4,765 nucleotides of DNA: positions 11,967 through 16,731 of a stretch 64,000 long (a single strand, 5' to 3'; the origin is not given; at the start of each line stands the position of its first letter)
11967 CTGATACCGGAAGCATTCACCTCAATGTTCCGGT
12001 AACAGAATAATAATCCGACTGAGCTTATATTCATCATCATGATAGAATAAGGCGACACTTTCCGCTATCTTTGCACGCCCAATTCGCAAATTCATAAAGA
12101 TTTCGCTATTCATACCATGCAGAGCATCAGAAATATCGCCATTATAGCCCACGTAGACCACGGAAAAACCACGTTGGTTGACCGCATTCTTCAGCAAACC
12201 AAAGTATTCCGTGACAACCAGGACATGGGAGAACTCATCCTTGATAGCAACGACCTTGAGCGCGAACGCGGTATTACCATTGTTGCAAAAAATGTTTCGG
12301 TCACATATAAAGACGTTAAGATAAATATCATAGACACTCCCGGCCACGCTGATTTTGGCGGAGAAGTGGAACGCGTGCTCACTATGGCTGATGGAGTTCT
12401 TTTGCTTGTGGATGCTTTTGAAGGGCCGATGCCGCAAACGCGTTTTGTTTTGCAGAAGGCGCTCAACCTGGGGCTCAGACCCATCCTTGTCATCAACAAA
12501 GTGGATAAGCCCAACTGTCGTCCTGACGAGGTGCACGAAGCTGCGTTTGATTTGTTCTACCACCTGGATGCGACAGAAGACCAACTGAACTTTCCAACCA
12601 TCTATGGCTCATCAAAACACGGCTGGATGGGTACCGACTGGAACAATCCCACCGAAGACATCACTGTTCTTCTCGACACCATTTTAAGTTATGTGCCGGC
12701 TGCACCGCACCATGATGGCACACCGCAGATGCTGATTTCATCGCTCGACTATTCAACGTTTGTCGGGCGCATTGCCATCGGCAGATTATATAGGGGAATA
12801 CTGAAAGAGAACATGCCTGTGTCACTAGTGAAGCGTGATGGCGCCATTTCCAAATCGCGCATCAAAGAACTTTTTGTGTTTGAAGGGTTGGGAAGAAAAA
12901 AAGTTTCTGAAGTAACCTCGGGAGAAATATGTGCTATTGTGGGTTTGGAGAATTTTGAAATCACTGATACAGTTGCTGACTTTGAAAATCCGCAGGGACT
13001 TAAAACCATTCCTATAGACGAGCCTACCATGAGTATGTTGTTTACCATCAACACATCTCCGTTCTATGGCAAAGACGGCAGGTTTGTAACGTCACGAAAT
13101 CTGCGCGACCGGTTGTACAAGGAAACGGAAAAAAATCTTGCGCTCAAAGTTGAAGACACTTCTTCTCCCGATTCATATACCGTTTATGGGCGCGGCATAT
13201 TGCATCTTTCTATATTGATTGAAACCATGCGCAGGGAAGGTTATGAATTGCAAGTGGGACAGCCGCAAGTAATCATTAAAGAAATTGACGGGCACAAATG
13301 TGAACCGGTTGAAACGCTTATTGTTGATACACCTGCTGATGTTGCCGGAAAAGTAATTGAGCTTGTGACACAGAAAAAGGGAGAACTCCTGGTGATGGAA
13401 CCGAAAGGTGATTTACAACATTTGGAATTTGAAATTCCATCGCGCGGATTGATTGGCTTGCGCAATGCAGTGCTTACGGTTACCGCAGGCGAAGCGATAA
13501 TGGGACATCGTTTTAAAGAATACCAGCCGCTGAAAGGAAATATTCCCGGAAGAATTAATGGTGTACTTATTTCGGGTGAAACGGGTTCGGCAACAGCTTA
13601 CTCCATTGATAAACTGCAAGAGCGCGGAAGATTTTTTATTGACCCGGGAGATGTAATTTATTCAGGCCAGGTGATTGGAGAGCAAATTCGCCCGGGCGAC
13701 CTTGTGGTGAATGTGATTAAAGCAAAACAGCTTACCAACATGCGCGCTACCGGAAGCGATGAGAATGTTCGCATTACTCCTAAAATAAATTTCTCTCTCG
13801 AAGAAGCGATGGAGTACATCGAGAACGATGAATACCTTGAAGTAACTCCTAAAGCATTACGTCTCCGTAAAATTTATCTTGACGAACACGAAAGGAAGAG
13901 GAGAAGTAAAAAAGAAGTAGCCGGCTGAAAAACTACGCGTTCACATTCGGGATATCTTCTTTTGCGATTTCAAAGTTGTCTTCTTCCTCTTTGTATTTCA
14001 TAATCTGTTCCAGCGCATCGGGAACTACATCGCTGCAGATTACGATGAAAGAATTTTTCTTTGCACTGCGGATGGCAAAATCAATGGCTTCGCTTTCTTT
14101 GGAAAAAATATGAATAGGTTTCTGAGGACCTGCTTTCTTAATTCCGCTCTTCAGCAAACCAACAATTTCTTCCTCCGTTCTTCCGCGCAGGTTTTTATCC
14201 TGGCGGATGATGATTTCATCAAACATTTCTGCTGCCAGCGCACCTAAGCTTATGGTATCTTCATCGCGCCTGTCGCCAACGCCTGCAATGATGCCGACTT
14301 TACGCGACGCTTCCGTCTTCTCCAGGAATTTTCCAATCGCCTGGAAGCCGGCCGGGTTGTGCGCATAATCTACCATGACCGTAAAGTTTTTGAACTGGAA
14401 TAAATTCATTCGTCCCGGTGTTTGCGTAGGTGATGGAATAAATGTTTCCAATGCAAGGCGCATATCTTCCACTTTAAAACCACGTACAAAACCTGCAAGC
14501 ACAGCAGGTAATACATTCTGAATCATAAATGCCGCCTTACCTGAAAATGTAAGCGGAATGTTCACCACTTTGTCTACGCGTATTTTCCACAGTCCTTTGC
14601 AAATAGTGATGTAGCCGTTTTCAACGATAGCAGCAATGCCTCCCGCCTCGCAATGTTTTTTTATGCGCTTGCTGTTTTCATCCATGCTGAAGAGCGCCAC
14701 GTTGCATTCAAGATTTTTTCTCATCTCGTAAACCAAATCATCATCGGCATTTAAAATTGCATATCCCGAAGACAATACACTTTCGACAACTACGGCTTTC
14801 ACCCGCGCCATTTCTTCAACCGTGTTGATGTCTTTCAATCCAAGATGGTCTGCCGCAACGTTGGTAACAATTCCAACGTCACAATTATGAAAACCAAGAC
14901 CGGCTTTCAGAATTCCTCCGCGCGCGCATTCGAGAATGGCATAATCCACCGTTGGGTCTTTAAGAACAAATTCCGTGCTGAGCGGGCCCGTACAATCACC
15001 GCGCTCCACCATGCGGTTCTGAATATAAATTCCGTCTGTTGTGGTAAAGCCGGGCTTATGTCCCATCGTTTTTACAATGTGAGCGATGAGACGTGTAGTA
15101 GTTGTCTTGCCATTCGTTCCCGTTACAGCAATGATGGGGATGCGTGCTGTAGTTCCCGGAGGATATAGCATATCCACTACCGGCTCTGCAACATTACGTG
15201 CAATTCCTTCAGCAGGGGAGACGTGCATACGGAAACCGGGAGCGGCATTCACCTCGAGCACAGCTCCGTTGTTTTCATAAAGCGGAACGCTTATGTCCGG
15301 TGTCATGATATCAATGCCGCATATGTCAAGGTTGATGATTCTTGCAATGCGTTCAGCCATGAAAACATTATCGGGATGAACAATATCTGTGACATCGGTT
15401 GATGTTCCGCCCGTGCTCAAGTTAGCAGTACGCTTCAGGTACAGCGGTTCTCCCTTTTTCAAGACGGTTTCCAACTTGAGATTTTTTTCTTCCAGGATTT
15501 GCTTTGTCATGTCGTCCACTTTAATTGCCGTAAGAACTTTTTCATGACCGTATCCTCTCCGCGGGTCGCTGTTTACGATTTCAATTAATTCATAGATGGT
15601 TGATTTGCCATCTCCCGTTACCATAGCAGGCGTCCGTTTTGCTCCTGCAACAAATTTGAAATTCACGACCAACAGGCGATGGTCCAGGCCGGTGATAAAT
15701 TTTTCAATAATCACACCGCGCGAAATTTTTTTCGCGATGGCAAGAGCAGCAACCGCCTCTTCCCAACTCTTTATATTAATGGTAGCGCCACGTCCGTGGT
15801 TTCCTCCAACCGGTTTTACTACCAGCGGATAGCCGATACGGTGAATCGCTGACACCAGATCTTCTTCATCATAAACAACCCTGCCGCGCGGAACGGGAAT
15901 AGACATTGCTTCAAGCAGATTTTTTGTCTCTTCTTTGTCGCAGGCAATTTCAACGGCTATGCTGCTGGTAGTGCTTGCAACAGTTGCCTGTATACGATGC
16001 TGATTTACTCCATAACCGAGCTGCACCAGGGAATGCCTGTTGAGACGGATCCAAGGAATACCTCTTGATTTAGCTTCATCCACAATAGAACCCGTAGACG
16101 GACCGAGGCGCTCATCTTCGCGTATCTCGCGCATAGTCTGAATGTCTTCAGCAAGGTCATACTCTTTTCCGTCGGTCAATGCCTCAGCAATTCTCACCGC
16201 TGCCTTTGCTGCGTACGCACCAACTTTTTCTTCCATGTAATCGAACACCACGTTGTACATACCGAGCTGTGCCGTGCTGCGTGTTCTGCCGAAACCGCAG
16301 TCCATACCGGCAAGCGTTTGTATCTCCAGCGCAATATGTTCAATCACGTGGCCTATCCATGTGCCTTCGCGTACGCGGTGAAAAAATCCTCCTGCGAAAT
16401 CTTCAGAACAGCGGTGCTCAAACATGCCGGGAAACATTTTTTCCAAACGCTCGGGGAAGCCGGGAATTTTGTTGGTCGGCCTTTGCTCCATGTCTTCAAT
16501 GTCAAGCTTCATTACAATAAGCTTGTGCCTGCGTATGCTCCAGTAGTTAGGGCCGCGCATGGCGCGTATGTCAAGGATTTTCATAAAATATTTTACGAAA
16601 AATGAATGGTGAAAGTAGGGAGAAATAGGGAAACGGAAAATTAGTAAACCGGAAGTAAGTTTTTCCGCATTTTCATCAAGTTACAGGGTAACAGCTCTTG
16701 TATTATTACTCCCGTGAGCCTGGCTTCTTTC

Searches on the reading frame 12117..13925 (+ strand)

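Call 59: search_protein_families(library=pfam, proteins=[window:12117-13925:+], max_evalue=0.001)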
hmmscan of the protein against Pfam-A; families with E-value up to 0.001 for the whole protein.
window:12117-13925:+ (603 aa): 6 families
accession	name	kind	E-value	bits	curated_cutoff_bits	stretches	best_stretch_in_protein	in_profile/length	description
PF00009.33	GTP_EFTU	-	2.1e-55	187.7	26.5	1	3-194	2-187/188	Elongation factor Tu GTP binding domain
PF21018.2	BipA_C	-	2.3e-44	150.1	23.8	1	481-589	1-109/110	TypA/BipA C-terminal domain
PF00679.30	EFG_C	-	3.8e-20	72.1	27.9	1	395-477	3-86/89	Elongation factor G C-terminus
PF03144.31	GTP_EFTU_D2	-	1e-10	42.3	30.3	1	217-286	1-72/73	Elongation factor Tu domain 2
PF22042.2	EF-G_D2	-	2.7e-08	34.2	27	1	211-287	12-82/84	Elongation factor G domain 2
PF01926.29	MMR_HSR1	-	6.4e-06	26.7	21.9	1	7-128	2-113/113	50S ribosome-binding GTPase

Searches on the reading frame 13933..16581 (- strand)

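Call 59: search_protein_families(library=pfam, proteins=[window:13933-16581:-], max_evalue=0.001)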
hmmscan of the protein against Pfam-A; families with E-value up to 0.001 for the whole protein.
window:13933-16581:- (882 aa): 9 families
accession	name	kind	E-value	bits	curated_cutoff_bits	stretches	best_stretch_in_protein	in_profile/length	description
PF18921.5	Cyanophycin_syn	-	9.3e-45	151.7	27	1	24-136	2-114/115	Cyanophycin synthase-like N-terminal domain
PF08245.18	Mur_ligase_M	-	2.1e-25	90.3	24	1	486-695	1-198/200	Mur ligase middle domain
PF02875.26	Mur_ligase_C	-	1.2e-16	62.1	28.4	1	723-850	1-125/127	Mur ligase, glutamate ligase domain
PF08443.16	RimK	-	6.6e-12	45.9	21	1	214-317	2-106/188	RimK-like ATP-grasp domain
PF02222.28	ATP-grasp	-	2.6e-08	34.2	27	1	222-315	2-94/179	ATP-grasp domain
PF02786.22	CPSase_L_D2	-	2.2e-07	31.1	19.8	1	215-301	1-94/211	Carbamoyl-phosphate synthase L chain, ATP binding domain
PF01071.24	GARS_A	-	8.5e-06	26.2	27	1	215-305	2-98/194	Phosphoribosylglycinamide synthetase, ATP-grasp (A) domain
PF13549.11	ATP-grasp_5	-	3.3e-05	23.8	27.6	1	215-258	11-54/221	ATP-grasp domain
PF07478.18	Dala_Dala_lig_C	-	8.3e-05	22.6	24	0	242-302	28-87/204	D-ala D-ala ligase C-terminus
